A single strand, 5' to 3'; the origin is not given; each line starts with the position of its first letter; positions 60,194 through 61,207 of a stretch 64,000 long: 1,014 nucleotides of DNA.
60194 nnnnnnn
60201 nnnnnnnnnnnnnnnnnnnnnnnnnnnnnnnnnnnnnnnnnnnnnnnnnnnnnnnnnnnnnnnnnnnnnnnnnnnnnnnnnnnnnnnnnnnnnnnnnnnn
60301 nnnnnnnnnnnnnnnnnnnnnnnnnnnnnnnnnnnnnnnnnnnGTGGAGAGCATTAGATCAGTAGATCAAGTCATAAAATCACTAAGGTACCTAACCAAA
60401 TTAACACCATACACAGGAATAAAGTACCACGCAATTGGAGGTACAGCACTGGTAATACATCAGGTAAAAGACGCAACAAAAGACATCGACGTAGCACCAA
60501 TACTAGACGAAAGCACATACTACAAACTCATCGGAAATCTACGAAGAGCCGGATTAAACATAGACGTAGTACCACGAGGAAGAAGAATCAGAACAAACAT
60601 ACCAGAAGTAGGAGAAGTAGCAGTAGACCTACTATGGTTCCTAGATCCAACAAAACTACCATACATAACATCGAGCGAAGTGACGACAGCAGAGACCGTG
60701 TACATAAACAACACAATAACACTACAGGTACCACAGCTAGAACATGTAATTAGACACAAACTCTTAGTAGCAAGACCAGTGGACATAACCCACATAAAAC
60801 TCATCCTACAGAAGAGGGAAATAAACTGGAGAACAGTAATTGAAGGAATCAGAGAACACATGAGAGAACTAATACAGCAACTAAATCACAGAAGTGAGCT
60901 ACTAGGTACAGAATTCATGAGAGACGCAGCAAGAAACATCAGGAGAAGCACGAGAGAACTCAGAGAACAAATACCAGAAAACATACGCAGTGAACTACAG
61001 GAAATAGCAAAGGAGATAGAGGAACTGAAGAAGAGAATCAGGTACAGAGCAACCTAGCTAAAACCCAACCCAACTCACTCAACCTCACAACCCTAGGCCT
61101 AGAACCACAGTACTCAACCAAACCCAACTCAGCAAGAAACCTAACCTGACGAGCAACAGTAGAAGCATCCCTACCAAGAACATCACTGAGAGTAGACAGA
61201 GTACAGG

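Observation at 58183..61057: Four-gene cassette of unassigned function abutting the csa3/csa1-cas1-cas2 module: candidate defence or CRISPR-accessory system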

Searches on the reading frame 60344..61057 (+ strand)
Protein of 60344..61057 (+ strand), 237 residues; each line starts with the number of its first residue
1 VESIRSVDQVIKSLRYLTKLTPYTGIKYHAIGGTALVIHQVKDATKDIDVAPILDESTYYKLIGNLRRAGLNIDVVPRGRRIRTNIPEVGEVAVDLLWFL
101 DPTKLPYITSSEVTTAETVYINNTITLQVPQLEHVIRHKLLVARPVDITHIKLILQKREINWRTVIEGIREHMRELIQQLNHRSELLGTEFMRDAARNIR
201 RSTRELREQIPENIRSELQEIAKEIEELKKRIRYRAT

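Call 4: search_protein_families(library=pfam, proteins=[window:60344-61057:+], max_evalue=0.1)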
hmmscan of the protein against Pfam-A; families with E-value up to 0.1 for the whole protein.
window:60344-61057:+ (237 aa): 1 family
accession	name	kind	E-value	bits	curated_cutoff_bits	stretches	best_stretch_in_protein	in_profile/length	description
PF19502.5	DUF6036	-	0.0025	18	23.6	1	26-66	20-59/164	Nucleotidyltransferase of unknown function (DUF6036)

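Call 5: search_protein_families(library=ncbifam, proteins=[window:60344-61057:+], max_evalue=1)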
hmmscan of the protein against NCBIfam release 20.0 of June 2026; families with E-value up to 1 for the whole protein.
window:60344-61057:+ (237 aa): 3 families
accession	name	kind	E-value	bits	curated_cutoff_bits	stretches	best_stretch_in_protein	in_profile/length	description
TIGR00442.1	hisS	equivalog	0.0038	16.3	286.75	0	43-103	322-384/406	histidine--tRNA ligase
NF005607.0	PRK07353.1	equivalog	0.58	9.9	131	1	162-233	77-148/155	F0F1 ATP synthase subunit B'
NF053638.1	SRE_fam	equivalog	0.68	10.4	80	0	208-236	8-36/70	stationary phase-response protein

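Call 6: search_protein_families(library=padloc, proteins=[window:60344-61057:+], max_evalue=1)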
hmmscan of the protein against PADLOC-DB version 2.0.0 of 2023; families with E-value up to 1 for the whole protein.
window:60344-61057:+ (237 aa): 2 families
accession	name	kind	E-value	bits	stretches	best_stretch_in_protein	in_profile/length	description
PDLC00640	ZorA2|ZorA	-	0.00098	15.9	1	164-230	443-508/590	MotA/ExbB/TolQ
PDLC03839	LeoA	-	0.0087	13.2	1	154-232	299-387/559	-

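Call 7: search_protein_families(library=phrogs, proteins=[window:60344-61057:+], max_evalue=1)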
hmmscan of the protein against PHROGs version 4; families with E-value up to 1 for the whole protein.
window:60344-61057:+ (237 aa): 4 families
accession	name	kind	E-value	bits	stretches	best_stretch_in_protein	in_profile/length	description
phrog_12854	-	unknown function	0.00077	20.2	1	8-51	4-47/137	-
phrog_13104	-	unknown function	0.039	15.4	0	160-188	28-54/90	-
phrog_7330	-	unknown function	0.15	13.4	1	204-232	45-72/82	-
phrog_1074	-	unknown function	0.78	10.8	1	201-232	22-56/64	-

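Call 14: find_homologous_proteins(query=window:60344-61057:+, max_evalue=0.001)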
Query window:60344-61057:+ (237 aa): 2 proteins with E <= 0.001 among 738 candidates.
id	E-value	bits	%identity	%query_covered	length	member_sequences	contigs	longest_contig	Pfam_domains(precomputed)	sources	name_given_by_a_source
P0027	7.4e-147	505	100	100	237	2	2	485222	-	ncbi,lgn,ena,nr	ncbi:MAG: hypothetical protein DRJ40_01490 [Thermoprotei archaeon]|nr:MAG: hypothetical protein DRJ4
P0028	8.0e-45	171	46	87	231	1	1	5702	-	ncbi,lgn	-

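Call 16: find_encoding_contigs(protein=P0027, flank=10000, max_places=3)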
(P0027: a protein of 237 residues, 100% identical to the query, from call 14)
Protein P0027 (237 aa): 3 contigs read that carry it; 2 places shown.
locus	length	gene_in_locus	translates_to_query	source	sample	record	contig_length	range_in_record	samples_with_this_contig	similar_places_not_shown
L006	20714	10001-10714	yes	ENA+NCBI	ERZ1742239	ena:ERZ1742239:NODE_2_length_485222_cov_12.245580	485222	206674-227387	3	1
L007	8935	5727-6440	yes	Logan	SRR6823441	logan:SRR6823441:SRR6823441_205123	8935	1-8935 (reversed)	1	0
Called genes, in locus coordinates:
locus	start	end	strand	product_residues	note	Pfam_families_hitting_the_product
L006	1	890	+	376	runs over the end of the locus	PF01950:FBPase_3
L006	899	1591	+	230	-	PF00121:TIM, PF00218:IGPS (faint), PF05690:ThiG (weak), PF01070:FMN_dh (faint)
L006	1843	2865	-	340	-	PF04055:Radical_SAM, PF13353:Fer4_12 (weak)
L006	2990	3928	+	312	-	PF12802:MarR_2, PF12840:HTH_20, PF13404:HTH_AsnC-type (weak), PF13412:HTH_24, PF13463:HTH_27 (weak), PF24034:DUF7343, PF01022:HTH_5, PF09339:HTH_IclR (weak), +3 more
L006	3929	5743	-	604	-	-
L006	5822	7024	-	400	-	PF04894:Nre_N, PF04895:Nre_C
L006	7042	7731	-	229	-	PF01902:Diphthami_syn_2_N, PF28410:Diphthami_syn_2_C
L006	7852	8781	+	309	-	-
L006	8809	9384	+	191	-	-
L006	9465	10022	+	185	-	-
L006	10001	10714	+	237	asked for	-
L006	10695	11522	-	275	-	PF22662:Csa3_N, PF01022:HTH_5 (weak), PF01978:TrmB (faint), PF12840:HTH_20 (faint), PF25212:HVO_A0114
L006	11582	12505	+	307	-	PF06023:Csa1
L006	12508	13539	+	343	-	PF01867:Cas_Cas1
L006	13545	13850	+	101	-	PF09827:CRISPR_Cas2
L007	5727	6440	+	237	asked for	-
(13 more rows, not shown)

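Call 29: predict_structure(alignment_id=A1)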
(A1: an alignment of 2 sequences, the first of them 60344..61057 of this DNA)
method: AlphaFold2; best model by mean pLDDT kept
length: 237 residues; sequences in the alignment: 2
mean_pLDDT: 43.6   pTM: 0.44
mean pLDDT of the five models: 43.6, 41.9, 37.4, 35.0, 34.3
residues with pLDDT >= 90: 0; 70-90: 32; 50-70: 57; < 50: 148
segments of 3 or more residues with pLDDT < 50: 1-135, 144-146, 182-184
pLDDT, mean of each block of 10 residues (from residue 1): 29 31 26 28 23 31 38 27 27 27 27 26 26 51 50 56 66 58 50 64 74 78 76 58
secondary structure, 60 per line:
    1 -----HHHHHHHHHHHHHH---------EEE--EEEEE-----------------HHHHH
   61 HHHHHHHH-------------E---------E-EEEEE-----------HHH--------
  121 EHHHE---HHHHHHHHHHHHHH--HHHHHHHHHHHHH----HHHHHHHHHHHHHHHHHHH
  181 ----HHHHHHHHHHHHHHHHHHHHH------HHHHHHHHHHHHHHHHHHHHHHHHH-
elements in order: H6-19 E29-31 E34-38 H56-68 E94-98 H129-142 H145-157 H162-180 H185-205 H212-236

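Call 31: search_protein_representatives(alignment_id=A1)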
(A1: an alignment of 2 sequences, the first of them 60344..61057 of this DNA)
Query: 2 sequences, 246 profile positions. Proteins with E-value up to 0.001 (for the whole library): 35; up to 1e-10: 2; up to 1e-30: 2. The best 35 are listed.
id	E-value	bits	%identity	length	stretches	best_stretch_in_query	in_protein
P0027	4.6e-131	452.0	-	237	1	1-246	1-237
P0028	1.9e-127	440.2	-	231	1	1-246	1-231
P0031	2.5e-09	53.4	-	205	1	13-185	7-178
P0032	1.2e-07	47.8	-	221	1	10-200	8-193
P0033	1.2e-06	44.5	-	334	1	19-180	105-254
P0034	2.2e-06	43.7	-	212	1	22-183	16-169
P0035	3.5e-06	43.0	-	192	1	24-180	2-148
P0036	6.3e-06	42.2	-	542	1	22-178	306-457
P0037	6.4e-06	42.2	-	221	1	2-183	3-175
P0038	9.3e-06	41.7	-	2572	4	162-220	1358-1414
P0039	3.4e-05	39.8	-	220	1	30-183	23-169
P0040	3.5e-05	39.8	-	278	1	17-180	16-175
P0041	3.7e-05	39.7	-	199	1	31-184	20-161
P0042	4.4e-05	39.5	-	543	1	15-213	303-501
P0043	5.8e-05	39.1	-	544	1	14-181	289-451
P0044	6.6e-05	38.9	-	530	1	17-202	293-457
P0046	8.1e-05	38.6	-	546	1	16-172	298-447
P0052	2.3e-04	37.1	-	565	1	31-181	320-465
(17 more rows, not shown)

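Call 33: search_protein_families(library=pfam, alignment_id=A5, max_evalue=0.01)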
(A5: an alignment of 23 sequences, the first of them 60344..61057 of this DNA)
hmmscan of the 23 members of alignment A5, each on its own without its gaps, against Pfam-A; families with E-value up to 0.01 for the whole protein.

A. member 1, window:60344-61057:+ (237 aa): 1 family
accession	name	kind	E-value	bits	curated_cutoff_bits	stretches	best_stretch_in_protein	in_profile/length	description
PF19502.5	DUF6036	-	0.0025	18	23.6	0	26-66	20-59/164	Nucleotidyltransferase of unknown function (DUF6036)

B. families by the number of members that match (of 23 scanned): 32 families (the first 25 are shown)
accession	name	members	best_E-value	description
PF19502.5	DUF6036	22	8.2e-12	Nucleotidyltransferase of unknown function (DUF6036)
PF09970.15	DUF2204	8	2.2e-08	Nucleotidyl transferase of unknown function (DUF2204)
PF01978.25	TrmB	3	3.1e-17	Sugar-specific transcriptional regulator TrmB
PF01022.26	HTH_5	3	1.7e-12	Bacterial regulatory protein, arsR family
PF12802.13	MarR_2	3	1.5e-05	MarR family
PF09339.16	HTH_IclR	2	1.9e-10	IclR helix-turn-helix domain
PF24271.1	HVO_2833_C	2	7.6e-10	HVO_2833, C-terminal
PF13412.12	HTH_24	2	3.4e-09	Winged helix-turn-helix DNA-binding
PF08279.18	HTH_11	2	2.6e-08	HTH domain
PF13545.12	HTH_Crp_2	2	6.3e-06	Crp-like helix-turn-helix domain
PF12840.13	HTH_20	2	2e-05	Helix-turn-helix domain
PF25213.1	HVO_A0261_N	2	2.2e-05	HVO_A0261 N-terminal domain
PF13551.12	HTH_29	2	0.00045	Winged helix-turn helix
PF25212.1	HVO_A0114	2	0.00066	HVO_A0114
PF24034.1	DUF7343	1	1e-07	Domain of unknown function (DUF7343)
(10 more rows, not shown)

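Call 34: search_protein_families(library=pfam, proteins=[P0036, P0042, P0043, P0033, P0031, P0032, P0044, P0046], max_evalue=0.01)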
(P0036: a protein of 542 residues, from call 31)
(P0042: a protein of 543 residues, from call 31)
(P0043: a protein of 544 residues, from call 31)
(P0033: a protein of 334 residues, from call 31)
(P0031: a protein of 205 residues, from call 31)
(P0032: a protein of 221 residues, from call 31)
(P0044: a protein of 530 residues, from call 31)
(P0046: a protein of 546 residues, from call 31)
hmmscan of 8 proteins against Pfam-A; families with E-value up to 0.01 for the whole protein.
P0036 (542 aa): 17 families
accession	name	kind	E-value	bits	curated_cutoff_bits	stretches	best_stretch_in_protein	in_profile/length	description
PF01978.25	TrmB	-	3.1e-17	62.6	25.6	2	4-53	9-59/68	Sugar-specific transcriptional regulator TrmB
PF01022.26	HTH_5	-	1.7e-12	47.5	22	1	6-48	5-47/47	Bacterial regulatory protein, arsR family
PF19502.5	DUF6036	-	8.2e-12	45.7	23.6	1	305-467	7-146/164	Nucleotidyltransferase of unknown function (DUF6036)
PF09339.16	HTH_IclR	-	1.9e-10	40.8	22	1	8-48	8-50/52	IclR helix-turn-helix domain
PF02796.21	HTH_7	-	6.2e-06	26.7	23.8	0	9-35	14-40/45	Helix-turn-helix domain of resolvase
PF09970.15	DUF2204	-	1.3e-05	25.4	20.3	1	310-466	10-169/181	Nucleotidyl transferase of unknown function (DUF2204)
PF12802.13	MarR_2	-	1.5e-05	25.5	27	0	5-48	7-52/61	MarR family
PF12840.13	HTH_20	-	2e-05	24.9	27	1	6-47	7-49/51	Helix-turn-helix domain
PF14947.12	HTH_45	-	8.3e-05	23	25.5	0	88-132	15-60/77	Winged helix-turn-helix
PF25213.1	HVO_A0261_N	-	9.4e-05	22.7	35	1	7-55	15-63/86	HVO_A0261 N-terminal domain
PF13412.12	HTH_24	-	0.00013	21.9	21.9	0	6-46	6-47/48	Winged helix-turn-helix DNA-binding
PF13551.12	HTH_29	-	0.00045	20.7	28.1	0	83-121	3-42/64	Winged helix-turn helix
PF25212.1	HVO_A0114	-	0.00066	19.9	27.6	0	6-48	25-68/84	HVO_A0114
PF21476.4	PF0610-like_N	-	0.00069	20.2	33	0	8-38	6-36/50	PF0610-like, N-terminal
PF08221.17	HTH_9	-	0.0019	18.7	23.4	0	14-46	25-57/62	RNA polymerase III subunit RPC82 helix-turn-helix domain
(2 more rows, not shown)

P0042 (543 aa): 19 families
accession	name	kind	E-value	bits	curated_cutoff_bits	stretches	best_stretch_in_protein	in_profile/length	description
PF01022.26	HTH_5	-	1.4e-09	38.1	22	1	3-48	2-47/47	Bacterial regulatory protein, arsR family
PF19502.5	DUF6036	-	3.4e-09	37.1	23.6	1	306-474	8-145/164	Nucleotidyltransferase of unknown function (DUF6036)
PF13412.12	HTH_24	-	3.4e-09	36.6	21.9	1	1-47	1-48/48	Winged helix-turn-helix DNA-binding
PF01978.25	TrmB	-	2.1e-08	34.3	25.6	1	5-49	10-55/68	Sugar-specific transcriptional regulator TrmB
PF08279.18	HTH_11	-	2.6e-08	34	25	1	5-44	2-43/55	HTH domain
PF09339.16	HTH_IclR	-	9.6e-08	32.1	22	1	16-49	18-51/52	IclR helix-turn-helix domain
PF13518.12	HTH_28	-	1.4e-06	28.7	25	1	6-46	3-42/52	Helix-turn-helix domain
PF13730.12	HTH_36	-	3.4e-06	27.2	25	1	18-46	27-55/55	Helix-turn-helix domain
PF25213.1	HVO_A0261_N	-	2.2e-05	24.7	35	0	4-50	12-58/86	HVO_A0261 N-terminal domain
PF13545.12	HTH_Crp_2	-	2.9e-05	24.4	27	1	17-56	23-63/70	Crp-like helix-turn-helix domain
PF24271.1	HVO_2833_C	-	9e-05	23.2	34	1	179-290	6-120/120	HVO_2833, C-terminal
PF09970.15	DUF2204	-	0.00038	20.6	20.3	1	306-454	6-150/181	Nucleotidyl transferase of unknown function (DUF2204)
PF25212.1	HVO_A0114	-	0.00077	19.7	27.6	0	6-50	25-70/84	HVO_A0114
PF12802.13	MarR_2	-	0.0018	18.8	27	1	2-48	4-52/61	MarR family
PF13551.12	HTH_29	-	0.002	18.6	28.1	0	18-44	14-40/64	Winged helix-turn helix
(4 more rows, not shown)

P0043 (544 aa): 12 families
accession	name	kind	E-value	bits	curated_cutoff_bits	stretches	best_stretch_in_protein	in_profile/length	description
PF24271.1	HVO_2833_C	-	7.6e-10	39.6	34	1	168-277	7-120/120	HVO_2833, C-terminal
PF01978.25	TrmB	-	1.1e-09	38.4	25.6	1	494-536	17-58/68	Sugar-specific transcriptional regulator TrmB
PF24034.1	DUF7343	-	1e-07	32.1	27.6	1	14-48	16-50/62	Domain of unknown function (DUF7343)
PF01022.26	HTH_5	-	3e-06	27.5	22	1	5-48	4-47/47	Bacterial regulatory protein, arsR family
PF13545.12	HTH_Crp_2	-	6.3e-06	26.5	27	1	18-56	24-63/70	Crp-like helix-turn-helix domain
PF24270.1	HTH_Cmi2_C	-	2.2e-05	25.1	27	0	6-50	78-122/125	Cmi2, C-terminal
PF12802.13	MarR_2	-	2.7e-05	24.7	27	1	12-48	14-52/61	MarR family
PF19502.5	DUF6036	-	8.1e-05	22.9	23.6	1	301-453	18-138/164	Nucleotidyltransferase of unknown function (DUF6036)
PF13463.12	HTH_27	-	0.00016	22.3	22.2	0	5-51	5-53/68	Winged helix DNA-binding domain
PF03551.20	PadR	-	0.0006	20.2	27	0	501-533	17-50/75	Transcriptional regulator PadR-like family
PF01047.28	MarR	-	0.0027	18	24.6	0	15-48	16-49/59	MarR family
PF04545.22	Sigma70_r4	-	0.0089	16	24.1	0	7-38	11-42/50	Sigma-70, region 4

P0033 (334 aa): 2 families
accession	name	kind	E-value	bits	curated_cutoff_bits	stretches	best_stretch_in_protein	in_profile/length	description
PF09970.15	DUF2204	-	2.2e-08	34.4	20.3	1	103-239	5-146/181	Nucleotidyl transferase of unknown function (DUF2204)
PF19502.5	DUF6036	-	2.4e-08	34.4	23.6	1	111-256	17-137/164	Nucleotidyltransferase of unknown function (DUF6036)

P0031 (205 aa): 2 families
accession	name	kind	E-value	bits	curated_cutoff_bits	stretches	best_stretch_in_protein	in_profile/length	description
PF19502.5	DUF6036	-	1e-05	25.8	23.6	1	28-171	22-133/164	Nucleotidyltransferase of unknown function (DUF6036)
PF09970.15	DUF2204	-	0.00019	21.6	20.3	1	28-157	19-145/181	Nucleotidyl transferase of unknown function (DUF2204)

P0032 (221 aa): 1 family
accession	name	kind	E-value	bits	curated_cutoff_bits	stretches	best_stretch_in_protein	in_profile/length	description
PF19502.5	DUF6036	-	9.6e-08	32.4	23.6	1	7-162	5-129/164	Nucleotidyltransferase of unknown function (DUF6036)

P0044 (530 aa): 10 families
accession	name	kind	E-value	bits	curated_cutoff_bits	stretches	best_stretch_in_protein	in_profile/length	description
PF01978.25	TrmB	-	1.1e-08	35.2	25.6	0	27-52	34-59/68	Sugar-specific transcriptional regulator TrmB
PF19502.5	DUF6036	-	2.6e-08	34.3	23.6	1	290-428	4-127/164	Nucleotidyltransferase of unknown function (DUF6036)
PF09339.16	HTH_IclR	-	0.00011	22.4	22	0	484-517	17-50/52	IclR helix-turn-helix domain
PF24271.1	HVO_2833_C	-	0.00014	22.6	34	1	171-260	6-96/120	HVO_2833, C-terminal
PF08279.18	HTH_11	-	0.00018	21.8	25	0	87-115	12-40/55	HTH domain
PF25212.1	HVO_A0114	-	0.00021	21.4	27.6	0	483-523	34-74/84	HVO_A0114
PF25213.1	HVO_A0261_N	-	0.00031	21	35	0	475-518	13-57/86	HVO_A0261 N-terminal domain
PF03965.22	Penicillinase_R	-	0.00075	20.3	22.6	0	485-527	17-63/115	Penicillinase repressor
PF13730.12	HTH_36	-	0.002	18.3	25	0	27-45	37-55/55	Helix-turn-helix domain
PF13412.12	HTH_24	-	0.0033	17.4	21.9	0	93-120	20-47/48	Winged helix-turn-helix DNA-binding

P0046 (546 aa): 6 families
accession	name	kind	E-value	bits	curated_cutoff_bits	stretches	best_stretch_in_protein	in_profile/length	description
PF19502.5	DUF6036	-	7.9e-07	29.5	23.6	1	294-449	2-129/164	Nucleotidyltransferase of unknown function (DUF6036)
PF09970.15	DUF2204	-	1.1e-06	28.8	20.3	1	309-440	16-146/181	Nucleotidyl transferase of unknown function (DUF2204)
PF24271.1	HVO_2833_C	-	0.0016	19.2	34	1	175-283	6-119/120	HVO_2833, C-terminal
PF13463.12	HTH_27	-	0.002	18.8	22.2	0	2-45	2-46/68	Winged helix DNA-binding domain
PF01022.26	HTH_5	-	0.0026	18.1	22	0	91-120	17-46/47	Bacterial regulatory protein, arsR family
PF08279.18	HTH_11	-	0.0072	16.6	25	0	15-48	13-46/55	HTH domain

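Call 39: search_solved_structures(query=A5, max_evalue=10, show_alignments=3)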
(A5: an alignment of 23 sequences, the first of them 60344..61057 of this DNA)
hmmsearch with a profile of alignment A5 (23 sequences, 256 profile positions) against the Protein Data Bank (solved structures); distinct sequences matched with E-value up to 10: 4.
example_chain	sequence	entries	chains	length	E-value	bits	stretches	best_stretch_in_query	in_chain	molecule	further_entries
8an4_A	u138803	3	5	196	0.00098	21.7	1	13-157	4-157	Bacterial toxin | Nucleotidyl transferase AbiEii/AbiGii toxin family protein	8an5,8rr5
8f5h_A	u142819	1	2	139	0.58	12.6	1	180-228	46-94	S2hlx_EX_19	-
7n6g_5I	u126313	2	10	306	0.69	12.4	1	171-226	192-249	FAP119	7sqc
4m98_A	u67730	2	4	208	1.7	11.1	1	31-94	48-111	Pilin glycosylation protein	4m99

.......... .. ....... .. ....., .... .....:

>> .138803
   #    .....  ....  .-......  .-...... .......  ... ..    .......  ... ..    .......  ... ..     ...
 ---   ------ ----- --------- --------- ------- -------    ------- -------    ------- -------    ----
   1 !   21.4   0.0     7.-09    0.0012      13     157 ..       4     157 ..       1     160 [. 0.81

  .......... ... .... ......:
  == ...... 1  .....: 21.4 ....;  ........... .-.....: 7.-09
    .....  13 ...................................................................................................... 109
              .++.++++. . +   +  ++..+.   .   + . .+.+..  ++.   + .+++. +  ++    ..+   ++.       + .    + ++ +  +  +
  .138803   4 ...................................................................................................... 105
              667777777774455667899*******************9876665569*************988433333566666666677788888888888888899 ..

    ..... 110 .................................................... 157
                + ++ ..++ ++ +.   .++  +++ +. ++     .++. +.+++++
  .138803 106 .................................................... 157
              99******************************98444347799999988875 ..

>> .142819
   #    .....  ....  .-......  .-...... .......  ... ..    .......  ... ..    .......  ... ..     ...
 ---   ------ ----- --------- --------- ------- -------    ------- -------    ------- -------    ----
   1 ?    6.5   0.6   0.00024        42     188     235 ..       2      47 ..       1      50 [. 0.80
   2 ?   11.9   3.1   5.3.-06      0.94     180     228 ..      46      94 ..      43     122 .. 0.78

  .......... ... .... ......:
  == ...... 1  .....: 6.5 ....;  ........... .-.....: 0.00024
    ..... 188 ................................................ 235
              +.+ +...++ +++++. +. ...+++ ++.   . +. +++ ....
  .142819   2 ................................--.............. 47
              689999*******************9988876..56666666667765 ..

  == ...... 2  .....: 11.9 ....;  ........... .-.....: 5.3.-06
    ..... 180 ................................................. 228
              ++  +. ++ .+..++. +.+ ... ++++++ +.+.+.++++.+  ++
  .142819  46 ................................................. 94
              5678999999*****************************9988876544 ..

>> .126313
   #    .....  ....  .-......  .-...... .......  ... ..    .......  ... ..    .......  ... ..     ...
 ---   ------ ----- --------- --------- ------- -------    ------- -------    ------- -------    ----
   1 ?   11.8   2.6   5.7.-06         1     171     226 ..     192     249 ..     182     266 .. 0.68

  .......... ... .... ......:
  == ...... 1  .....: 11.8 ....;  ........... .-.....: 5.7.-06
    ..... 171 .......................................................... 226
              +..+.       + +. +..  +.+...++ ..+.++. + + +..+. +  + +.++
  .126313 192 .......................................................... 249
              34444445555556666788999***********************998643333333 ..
